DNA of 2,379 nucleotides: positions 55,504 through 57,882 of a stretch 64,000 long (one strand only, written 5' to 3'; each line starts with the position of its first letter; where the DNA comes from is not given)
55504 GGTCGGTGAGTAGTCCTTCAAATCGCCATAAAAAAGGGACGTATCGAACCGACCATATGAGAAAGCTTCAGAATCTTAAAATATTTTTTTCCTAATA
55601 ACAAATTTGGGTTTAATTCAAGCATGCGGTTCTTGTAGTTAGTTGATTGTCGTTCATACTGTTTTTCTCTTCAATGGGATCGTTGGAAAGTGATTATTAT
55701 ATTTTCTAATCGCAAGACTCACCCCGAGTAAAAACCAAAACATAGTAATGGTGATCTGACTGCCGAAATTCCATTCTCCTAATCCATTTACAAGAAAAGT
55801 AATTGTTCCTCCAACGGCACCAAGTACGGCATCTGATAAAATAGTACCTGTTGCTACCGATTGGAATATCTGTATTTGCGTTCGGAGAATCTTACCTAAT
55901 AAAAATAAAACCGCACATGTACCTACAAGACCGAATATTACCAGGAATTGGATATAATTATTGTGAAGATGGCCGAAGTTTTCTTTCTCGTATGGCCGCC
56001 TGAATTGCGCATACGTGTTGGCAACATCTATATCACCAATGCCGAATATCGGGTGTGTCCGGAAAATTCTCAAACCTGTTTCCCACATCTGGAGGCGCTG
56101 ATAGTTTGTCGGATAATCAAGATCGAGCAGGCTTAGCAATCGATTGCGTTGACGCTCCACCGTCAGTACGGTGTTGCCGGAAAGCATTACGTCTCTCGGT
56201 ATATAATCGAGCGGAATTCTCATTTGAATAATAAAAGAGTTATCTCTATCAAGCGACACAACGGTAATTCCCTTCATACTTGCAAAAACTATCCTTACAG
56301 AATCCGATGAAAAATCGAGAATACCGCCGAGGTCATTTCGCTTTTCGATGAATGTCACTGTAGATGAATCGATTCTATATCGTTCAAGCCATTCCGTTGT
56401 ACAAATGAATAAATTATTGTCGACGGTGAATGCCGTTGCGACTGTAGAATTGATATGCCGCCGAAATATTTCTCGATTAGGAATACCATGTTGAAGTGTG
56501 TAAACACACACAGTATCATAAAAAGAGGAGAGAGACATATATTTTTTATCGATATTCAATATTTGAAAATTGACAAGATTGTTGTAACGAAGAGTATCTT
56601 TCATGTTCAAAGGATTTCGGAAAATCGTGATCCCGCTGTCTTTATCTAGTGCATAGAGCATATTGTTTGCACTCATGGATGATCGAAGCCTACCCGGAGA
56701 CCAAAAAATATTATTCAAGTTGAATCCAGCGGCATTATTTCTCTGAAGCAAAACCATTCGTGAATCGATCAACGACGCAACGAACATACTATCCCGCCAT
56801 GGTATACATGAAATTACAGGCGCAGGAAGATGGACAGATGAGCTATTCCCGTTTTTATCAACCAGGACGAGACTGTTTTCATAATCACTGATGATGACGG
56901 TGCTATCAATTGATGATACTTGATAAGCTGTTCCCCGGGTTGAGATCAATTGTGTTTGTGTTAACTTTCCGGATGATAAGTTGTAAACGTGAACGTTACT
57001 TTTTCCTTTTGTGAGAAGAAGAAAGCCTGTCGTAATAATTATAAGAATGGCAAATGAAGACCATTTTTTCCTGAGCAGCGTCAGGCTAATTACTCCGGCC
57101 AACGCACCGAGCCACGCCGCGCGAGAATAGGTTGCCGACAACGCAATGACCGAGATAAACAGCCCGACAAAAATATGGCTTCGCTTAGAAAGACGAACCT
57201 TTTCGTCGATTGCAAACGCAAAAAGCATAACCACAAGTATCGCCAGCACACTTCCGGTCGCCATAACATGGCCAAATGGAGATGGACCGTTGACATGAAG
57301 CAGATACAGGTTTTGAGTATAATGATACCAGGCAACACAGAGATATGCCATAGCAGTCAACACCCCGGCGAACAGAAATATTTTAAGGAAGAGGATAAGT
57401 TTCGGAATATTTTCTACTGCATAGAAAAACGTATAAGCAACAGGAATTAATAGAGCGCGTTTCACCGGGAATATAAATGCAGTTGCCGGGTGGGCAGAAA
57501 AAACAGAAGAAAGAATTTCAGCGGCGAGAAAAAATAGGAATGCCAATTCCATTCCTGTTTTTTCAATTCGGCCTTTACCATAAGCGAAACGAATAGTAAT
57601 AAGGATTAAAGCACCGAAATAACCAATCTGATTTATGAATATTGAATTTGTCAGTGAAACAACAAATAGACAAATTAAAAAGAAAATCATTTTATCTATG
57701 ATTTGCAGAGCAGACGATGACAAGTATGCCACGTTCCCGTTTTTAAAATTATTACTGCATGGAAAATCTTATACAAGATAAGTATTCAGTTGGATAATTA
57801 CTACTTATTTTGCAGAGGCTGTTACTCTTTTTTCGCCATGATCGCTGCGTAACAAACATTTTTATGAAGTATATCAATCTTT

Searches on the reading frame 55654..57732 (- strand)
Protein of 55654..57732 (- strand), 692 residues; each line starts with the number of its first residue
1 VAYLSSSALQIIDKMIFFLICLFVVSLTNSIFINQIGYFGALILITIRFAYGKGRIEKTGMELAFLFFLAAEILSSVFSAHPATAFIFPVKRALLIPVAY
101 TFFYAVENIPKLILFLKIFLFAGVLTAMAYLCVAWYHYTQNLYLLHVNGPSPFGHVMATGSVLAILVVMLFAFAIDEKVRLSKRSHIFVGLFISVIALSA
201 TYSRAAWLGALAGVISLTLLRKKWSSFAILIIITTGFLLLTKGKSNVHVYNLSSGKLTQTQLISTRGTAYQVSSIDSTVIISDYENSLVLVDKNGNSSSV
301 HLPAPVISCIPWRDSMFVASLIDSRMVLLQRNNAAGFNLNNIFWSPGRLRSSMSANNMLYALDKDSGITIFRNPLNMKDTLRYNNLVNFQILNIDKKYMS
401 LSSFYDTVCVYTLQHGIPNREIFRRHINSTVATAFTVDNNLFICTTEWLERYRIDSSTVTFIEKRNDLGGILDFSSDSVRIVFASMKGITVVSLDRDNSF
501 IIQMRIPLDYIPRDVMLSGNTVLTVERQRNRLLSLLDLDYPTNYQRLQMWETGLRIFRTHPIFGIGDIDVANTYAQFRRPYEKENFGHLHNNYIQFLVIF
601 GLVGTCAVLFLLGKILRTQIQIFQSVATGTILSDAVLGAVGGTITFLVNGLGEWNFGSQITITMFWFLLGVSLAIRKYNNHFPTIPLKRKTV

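Call 4: search_protein_families(library=pfam, proteins=[window:55654-57732:-])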
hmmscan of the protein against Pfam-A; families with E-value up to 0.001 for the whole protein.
window:55654-57732:- (692 aa): 1 family
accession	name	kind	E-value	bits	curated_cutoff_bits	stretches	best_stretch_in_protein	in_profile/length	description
PF04932.20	Wzy_C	-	1.1e-17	64.7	31.7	2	524-607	58-147/149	O-Antigen ligase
